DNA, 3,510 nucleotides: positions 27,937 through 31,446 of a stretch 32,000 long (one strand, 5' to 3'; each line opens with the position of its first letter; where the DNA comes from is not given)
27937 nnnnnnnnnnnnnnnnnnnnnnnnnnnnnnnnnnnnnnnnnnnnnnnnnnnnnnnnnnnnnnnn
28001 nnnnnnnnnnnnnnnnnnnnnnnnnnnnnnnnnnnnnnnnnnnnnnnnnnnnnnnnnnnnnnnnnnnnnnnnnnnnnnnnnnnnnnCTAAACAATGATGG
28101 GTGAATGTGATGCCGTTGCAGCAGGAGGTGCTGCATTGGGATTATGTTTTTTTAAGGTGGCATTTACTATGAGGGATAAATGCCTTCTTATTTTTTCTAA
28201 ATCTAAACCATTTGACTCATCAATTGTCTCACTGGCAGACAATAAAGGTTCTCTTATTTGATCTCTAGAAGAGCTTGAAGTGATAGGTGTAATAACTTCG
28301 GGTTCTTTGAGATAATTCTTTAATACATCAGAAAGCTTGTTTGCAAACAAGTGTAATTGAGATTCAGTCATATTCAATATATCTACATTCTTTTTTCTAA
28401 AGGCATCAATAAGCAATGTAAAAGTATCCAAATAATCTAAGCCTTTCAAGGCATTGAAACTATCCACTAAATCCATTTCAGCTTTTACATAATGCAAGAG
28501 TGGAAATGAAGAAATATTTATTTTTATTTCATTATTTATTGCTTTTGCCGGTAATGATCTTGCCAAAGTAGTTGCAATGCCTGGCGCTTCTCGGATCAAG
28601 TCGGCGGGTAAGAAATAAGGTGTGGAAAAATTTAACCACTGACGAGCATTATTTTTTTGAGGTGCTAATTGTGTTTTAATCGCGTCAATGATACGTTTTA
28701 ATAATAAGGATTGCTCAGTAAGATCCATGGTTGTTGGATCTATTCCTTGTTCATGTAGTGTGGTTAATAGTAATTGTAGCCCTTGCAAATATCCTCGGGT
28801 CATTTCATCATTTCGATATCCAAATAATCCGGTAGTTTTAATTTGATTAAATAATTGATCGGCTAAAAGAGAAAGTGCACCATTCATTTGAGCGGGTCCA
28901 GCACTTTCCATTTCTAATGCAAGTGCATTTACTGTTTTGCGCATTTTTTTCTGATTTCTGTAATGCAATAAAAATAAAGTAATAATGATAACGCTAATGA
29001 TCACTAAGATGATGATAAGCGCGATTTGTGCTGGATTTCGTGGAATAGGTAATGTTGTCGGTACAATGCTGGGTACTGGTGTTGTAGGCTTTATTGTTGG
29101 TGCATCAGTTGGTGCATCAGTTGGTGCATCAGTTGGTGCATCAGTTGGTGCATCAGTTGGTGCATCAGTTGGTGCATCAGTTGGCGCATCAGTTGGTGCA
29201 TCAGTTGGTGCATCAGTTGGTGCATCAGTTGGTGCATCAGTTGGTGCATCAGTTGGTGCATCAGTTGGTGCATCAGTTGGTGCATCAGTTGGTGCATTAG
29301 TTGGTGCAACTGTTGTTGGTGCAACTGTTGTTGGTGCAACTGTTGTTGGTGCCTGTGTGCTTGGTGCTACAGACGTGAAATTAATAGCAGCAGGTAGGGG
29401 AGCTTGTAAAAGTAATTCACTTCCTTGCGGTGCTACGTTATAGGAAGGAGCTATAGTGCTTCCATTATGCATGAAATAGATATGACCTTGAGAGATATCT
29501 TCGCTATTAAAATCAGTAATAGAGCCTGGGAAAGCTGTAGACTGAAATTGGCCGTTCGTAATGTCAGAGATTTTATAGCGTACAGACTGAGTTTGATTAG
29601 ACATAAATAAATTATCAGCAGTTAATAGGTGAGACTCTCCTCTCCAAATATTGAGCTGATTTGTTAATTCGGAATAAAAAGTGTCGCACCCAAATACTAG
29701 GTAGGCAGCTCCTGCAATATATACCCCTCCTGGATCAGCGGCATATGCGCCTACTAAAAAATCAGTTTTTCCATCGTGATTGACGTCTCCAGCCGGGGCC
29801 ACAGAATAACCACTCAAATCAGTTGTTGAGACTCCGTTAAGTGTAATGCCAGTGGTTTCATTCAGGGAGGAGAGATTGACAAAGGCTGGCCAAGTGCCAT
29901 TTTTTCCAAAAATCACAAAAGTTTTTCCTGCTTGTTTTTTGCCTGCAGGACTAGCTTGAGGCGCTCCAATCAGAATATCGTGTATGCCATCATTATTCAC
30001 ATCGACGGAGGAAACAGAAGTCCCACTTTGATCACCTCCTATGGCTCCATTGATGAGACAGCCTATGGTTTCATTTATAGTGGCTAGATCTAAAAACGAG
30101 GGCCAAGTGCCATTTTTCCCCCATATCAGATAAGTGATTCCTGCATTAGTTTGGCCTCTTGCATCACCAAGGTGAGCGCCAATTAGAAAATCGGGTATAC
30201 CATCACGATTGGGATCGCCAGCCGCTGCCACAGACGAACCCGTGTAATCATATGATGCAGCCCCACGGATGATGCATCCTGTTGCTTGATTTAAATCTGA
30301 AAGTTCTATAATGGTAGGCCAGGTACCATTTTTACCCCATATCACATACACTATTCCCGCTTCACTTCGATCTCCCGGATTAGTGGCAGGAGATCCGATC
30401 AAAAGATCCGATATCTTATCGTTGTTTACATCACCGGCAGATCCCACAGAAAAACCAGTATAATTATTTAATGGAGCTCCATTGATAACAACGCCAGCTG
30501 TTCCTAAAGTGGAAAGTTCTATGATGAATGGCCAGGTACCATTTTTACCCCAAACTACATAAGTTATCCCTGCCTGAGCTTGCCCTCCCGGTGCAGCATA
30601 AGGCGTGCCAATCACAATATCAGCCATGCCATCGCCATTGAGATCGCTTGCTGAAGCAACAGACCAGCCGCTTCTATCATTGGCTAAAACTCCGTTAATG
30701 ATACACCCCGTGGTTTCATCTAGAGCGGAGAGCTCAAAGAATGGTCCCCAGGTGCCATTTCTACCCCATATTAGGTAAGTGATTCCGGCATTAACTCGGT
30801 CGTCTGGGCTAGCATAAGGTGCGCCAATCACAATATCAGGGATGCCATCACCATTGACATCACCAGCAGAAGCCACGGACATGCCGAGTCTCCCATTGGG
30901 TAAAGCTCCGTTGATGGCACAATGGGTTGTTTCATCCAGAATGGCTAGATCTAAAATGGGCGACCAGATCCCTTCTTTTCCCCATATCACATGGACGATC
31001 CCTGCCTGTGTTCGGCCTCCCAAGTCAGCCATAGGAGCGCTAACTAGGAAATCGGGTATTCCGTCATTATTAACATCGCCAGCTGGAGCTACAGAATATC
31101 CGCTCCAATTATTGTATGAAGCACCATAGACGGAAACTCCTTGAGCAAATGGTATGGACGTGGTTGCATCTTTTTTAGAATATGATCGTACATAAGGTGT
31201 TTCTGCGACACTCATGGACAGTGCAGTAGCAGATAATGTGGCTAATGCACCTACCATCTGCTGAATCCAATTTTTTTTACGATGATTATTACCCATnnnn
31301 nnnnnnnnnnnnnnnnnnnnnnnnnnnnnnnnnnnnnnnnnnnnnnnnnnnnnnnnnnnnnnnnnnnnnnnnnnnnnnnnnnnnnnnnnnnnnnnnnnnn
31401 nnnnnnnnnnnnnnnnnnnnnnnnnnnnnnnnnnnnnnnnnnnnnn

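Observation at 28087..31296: A bacterial protein with the full layout of a eukaryotic adhesion receptor: signal peptide, complete seven-blade FG-GAP propeller with calcium loops in every blade, stalk, single TM helix and a large novel cytoplasmic domain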

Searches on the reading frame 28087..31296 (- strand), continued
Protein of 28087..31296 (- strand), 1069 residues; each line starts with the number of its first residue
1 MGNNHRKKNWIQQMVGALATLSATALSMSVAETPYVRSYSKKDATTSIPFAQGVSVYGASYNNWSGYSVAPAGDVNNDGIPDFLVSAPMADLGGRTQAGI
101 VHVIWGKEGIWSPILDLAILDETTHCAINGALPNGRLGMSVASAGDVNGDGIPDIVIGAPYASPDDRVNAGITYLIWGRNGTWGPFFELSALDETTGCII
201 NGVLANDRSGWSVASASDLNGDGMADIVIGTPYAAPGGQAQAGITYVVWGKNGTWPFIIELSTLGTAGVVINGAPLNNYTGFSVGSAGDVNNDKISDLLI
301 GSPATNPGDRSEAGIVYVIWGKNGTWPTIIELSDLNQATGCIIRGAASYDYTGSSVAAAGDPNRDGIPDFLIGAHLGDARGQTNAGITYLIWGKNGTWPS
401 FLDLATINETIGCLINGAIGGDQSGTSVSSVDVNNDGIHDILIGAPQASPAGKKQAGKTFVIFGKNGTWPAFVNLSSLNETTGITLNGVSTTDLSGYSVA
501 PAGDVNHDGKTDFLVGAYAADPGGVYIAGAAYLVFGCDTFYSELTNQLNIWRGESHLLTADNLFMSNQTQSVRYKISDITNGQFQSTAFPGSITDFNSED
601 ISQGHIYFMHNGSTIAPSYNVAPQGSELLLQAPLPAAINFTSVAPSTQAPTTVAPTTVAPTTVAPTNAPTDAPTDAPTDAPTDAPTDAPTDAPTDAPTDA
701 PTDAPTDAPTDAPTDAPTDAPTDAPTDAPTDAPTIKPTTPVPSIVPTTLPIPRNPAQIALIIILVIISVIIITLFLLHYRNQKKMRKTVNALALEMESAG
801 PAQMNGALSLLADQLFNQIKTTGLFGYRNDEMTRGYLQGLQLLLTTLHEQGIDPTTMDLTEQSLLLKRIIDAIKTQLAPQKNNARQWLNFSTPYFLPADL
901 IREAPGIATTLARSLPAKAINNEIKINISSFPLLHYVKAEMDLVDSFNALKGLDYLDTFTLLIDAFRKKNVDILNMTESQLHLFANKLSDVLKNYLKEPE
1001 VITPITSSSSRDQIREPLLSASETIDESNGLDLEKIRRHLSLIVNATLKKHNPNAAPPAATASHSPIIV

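Call 20: find_related_loci(query=window:28090-31296:-, collection=genome_contigs, flank=10000)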
Query window:28090-31296:- (1069 aa) in genome_contigs; peptide patterns used: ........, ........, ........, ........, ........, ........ (x = any residue, [..] = any of these).
7 stretches matched a pattern, but none encodes a relative of the query by tblastn (E <= 1e-3).

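Call 39: search_solved_structures(query=window:28090-31296:-, max_evalue=0.001)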
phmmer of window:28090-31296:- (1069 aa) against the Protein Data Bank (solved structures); distinct sequences matched with E-value up to 0.001: 63 (the best 60 are shown).
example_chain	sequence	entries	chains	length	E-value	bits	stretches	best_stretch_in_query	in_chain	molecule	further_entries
8tcf_A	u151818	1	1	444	6.1e-10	40.5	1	66-159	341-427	Integrin alpha-V heavy chain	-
8tcg_A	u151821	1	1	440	6.6e-10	40.4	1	66-159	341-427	Integrin alpha-V heavy chain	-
6om2_A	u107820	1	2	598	1.5e-09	39.2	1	66-159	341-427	Integrin alpha-V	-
9xmm_A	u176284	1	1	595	1.6e-09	39.1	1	66-159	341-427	Integrin alpha-V heavy chain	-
6om1_A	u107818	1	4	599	1.6e-09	39.1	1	66-159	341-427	Integrin alpha-V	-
5ffg_A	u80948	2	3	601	1.7e-09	39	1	66-159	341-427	Integrin alpha-V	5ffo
7y1t_A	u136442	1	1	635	1.7e-09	39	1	66-159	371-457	Integrin alpha-V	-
8ij5_E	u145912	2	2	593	2.7e-09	38.3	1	64-230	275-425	Integrin alpha-V heavy chain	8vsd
8w30_A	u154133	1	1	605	2.8e-09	38.3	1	64-230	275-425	Integrin alpha-V heavy chain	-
5nem_A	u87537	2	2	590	2.8e-09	38.3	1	66-230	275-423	Integrin alpha-V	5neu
5ner_A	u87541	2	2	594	2.9e-09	38.2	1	66-230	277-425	Integrin alpha-V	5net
4um9_A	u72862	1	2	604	3.2e-09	38.1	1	66-230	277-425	Integrin alpha-V heavy chain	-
9cz7_A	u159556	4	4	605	3.2e-09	38.1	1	66-230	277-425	Integrin alpha-V heavy chain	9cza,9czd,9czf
4um8_A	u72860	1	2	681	5e-09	37.4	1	67-230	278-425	INTEGRIN ALPHA-V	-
9ind_A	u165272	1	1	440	6.3e-09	37.1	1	66-230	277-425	Integrin alpha-V heavy chain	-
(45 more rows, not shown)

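Call 61: search_protein_families(library=ncbifam, proteins=[window:28087-31296:-], max_evalue=0.01)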
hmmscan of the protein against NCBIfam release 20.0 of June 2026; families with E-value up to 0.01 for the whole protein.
window:28087-31296:- (1069 aa): 4 families
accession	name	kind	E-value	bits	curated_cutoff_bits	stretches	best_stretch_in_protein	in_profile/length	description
NF047539.1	XAC2610_fam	domain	6.8e-13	48.9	35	0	430-450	3-23/89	XAC2610-related protein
TIGR01477.1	RIFIN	paralog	0.00023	21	176.95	1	753-789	312-348/356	variant surface antigen, rifin family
NF000535.3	MSCRAMM_SdrC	exception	0.0071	14.4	1700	1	673-729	843-901/963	MSCRAMM family adhesin SdrC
NF012181.0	MSCRAMM_SdrD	exception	0.0085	13.5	2500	0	674-728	1262-1316/1379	MSCRAMM family adhesin SdrD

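Call 71: find_encoding_contigs(protein=P0002, flank=10000, max_places=2)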
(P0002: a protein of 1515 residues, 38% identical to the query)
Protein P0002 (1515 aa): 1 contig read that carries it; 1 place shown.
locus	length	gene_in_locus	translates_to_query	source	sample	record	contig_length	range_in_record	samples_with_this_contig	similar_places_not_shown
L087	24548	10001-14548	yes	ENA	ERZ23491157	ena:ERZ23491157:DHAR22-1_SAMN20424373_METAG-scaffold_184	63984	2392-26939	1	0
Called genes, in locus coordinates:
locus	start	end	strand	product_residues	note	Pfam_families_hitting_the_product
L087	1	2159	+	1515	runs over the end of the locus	?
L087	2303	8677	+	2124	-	PF01759:NTR (faint), PF01839:FG-GAP (weak), PF13517:FG-GAP_3 (faint), PF01839:FG-GAP, PF16184:Cadherin_3 (weak)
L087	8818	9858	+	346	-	PF13784:Fic_N (weak), PF02661:Fic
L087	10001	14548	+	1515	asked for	PF01839:FG-GAP, PF13517:FG-GAP_3 (faint), PF01839:FG-GAP, PF16184:Cadherin_3 (weak)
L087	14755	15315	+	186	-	PF01839:FG-GAP (weak)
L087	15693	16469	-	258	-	PF00196:GerE, PF08281:Sigma70_r4_2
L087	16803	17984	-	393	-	PF07690:MFS_1, PF05977:MFS_3 (weak)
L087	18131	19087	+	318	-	PF14226:DIOX_N, PF03171:2OG-FeII_Oxy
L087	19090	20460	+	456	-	PF03328:HpcH_HpaI, PF15617:C-C_Bond_Lyase (faint), PF19315:MC_hydratase, PF01575:MaoC_dehydratas, PF13452:FAS1_DH_region (faint)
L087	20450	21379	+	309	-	-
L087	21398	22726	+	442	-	-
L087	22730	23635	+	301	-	PF10340:Say1_Mug180, PF20434:BD-FAE, PF07859:Abhydrolase_3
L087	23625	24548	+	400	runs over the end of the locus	PF00155:Aminotran_1_2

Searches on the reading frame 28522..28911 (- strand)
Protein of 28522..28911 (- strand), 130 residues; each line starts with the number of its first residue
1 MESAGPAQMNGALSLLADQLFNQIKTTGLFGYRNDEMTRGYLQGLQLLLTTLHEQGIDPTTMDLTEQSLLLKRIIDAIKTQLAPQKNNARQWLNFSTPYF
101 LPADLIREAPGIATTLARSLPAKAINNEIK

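Call 47: predict_structure(alignment_id=A2)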
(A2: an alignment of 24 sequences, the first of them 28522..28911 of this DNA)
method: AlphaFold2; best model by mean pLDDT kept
length: 130 residues; sequences in the alignment: 24
mean_pLDDT: 86.1   pTM: 0.79
mean pLDDT of the five models: 86.1, 80.9, 79.3, 74.3, 73.7
residues with pLDDT >= 90: 77; 70-90: 32; 50-70: 19; < 50: 2
segments of 3 or more residues with pLDDT < 50: none
pLDDT, mean of each block of 10 residues (from residue 1): 73 93 87 91 96 93 91 95 73 75 96 94 61
secondary structure, 60 per line:
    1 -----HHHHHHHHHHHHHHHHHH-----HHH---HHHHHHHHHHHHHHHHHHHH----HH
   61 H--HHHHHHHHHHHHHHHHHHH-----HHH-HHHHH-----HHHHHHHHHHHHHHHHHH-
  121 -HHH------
elements in order: H6-23 H35-54 H64-82 H92-96 H102-119

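Call 53: fold_search(model_id=the predicted structure, library=pdb)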
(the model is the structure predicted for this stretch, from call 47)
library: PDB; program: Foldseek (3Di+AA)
matches with E <= 10: 134; with E <= 0.001: 0
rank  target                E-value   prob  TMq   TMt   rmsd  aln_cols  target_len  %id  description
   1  1u89_MODEL_1_A        6.2e-01  0.13  0.22  0.21  11.3       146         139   16  Solution structure of VBS2 fragment of talin (released 2005-01-18)
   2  6foc_F                1.3e+00  0.14  0.26  0.10  10.4        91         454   13  F1-ATPase from Mycobacterium smegmatis (released 2019-01-23)
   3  6foc_D                1.5e+00  0.13  0.26  0.10  10.4        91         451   13  F1-ATPase from Mycobacterium smegmatis (released 2019-01-23)
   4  4m70_Q                2.0e+00  0.14  0.31  0.34   7.6       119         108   11  Crystal structure of potato Rx-CC domain in complex with RanGAP2-WPP domain (released 2013-11-13)
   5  4m70_I                2.1e+00  0.14  0.30  0.34   7.7       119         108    9  Crystal structure of potato Rx-CC domain in complex with RanGAP2-WPP domain (released 2013-11-13)
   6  8apf_F1               2.1e+00  0.13  0.28  0.10   9.8        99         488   18  rotational state 2a of the Trypanosoma brucei mitochondrial ATP synthase dimer (released 2022-10-26)
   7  9nvm_E                2.1e+00  0.12  0.27  0.10  10.0        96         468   14  ATPase Hybrid F1 with the ancestral core domains Catalytic Dwell (released 2025-11-05)
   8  5mwn_B                2.1e+00  0.06  0.21  0.11  15.4       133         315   16  Structure of the EAEC T6SS component TssK N-terminal domain in complex with llama nanobodies nbK18 and nbK27 (released 2017-06-28)
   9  9b0x_D                2.2e+00  0.15  0.29  0.11   9.5        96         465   18  Artemia franciscana ATP synthase state 2 (composite structure), pH 7.0 (released 2025-03-26)
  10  8apa_E1               2.2e+00  0.12  0.27  0.10   9.0        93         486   14  rotational state 1a of the Trypanosoma brucei mitochondrial ATP synthase dimer (released 2022-10-26)
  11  6zh1_A                2.2e+00  0.08  0.26  0.22  12.0       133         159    8  Crystal structure of complex between FH19-20 and FhbA protein from Borrelia hermsii (released 2022-01-12)
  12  2l7a_MODEL_1_A        2.2e+00  0.06  0.22  0.22  10.6       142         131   16  Solution Structure of the R3 Domain of Talin (released 2011-12-21)
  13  9a2s_MODEL_1_A        2.4e+00  0.12  0.27  0.11   9.2        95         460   18  Model of E. coli AtpD by in-cell photo-crosslinking MS and deep learning (released 2023-02-24)
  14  6tmh_B                2.4e+00  0.12  0.28  0.10   9.8        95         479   15  Cryo-EM structure of Toxoplasma gondii mitochondrial ATP synthase dimer, OSCP/F1/c-ring model (released 2020-12-16)
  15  5cwg                  2.6e+00  0.18  0.32  0.24   6.9       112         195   12  Crystal structure of de novo designed helical repeat protein DHR10 (released 2015-12-16)
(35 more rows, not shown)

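Call 62: search_solved_structures(query=A2, max_evalue=10)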
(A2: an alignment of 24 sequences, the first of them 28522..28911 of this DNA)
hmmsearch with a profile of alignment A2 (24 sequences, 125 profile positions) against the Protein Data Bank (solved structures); distinct sequences matched with E-value up to 10: 9.
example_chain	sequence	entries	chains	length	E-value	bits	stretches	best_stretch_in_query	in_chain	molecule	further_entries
6m15_B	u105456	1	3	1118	0.76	13.1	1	29-92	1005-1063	Spike glycoprotein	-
1gcj_A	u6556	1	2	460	0.85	12.9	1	65-123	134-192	IMPORTIN BETA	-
1ukl_A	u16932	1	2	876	0.95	12.8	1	65-123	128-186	Importin beta-1 subunit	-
1f59_A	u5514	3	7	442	0.97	12.8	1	65-123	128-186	IMPORTIN BETA-1 | IMPORTIN BETA-1 SUBUNIT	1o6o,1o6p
9yb5_B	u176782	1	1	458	1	12.7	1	65-123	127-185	Importin subunit beta-1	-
1ibr_B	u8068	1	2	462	1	12.7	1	65-123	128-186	Importin beta-1 subunit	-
5b04_C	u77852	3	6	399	1.1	12.6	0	35-67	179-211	Probable translation initiation factor eIF-2B subunit beta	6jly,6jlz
1m5n_S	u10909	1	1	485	1.1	12.5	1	65-123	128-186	Importin beta-1 subunit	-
4bhk_A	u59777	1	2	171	2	11.7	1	9-37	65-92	FLORICAULA/LEAFY HOMOLOG 1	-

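Call 63: search_protein_families(library=pfam, alignment_id=A2, max_evalue=1)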
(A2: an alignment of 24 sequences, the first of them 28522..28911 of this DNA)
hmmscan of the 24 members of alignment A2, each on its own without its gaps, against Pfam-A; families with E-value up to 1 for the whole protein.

A. member 1, window:28522-28911:- (130 aa): 0 families

B. families by the number of members that match (of 24 scanned): 24 families
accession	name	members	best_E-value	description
PF00306.32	ATP-synt_ab_C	1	0.0063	ATP synthase alpha/beta chain, C terminal domain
PF00092.34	VWA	1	0.012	von Willebrand factor type A domain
PF03953.22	Tubulin_C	1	0.015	Tubulin C-terminal domain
PF23916.1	TIM-barrel_EndoS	1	0.016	Endo-beta-N-acetylglucosaminidase EndoS TIM-barrel domain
PF03477.21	ATP-cone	1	0.016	ATP cone domain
PF09958.14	DUF2192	1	0.024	Uncharacterized protein conserved in archaea (DUF2192)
PF24293.1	TPR_Edg1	1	0.025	Edg1, TPR repeats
PF25360.1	TPR_ATM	1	0.027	ATM-like, TPR repeats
PF20926.3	Htt_N-HEAT_1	1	0.028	Huntingtin, N-terminal HEAT 1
PF08324.17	PUL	1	0.033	PUL domain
PF17661.6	DUF5523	1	0.046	Family of unknown function (DUF5523)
PF10223.15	Menorin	1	0.069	Menorin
PF18558.8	HTH_51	1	0.073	Methyltransferase, Helix-turn-helix domain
PF23472.1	LysM2_CERK1_LYK3_4_5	1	0.087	LYK3/4/5 LysM2 domain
PF03564.21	DUF1759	1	0.13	Protein of unknown function (DUF1759)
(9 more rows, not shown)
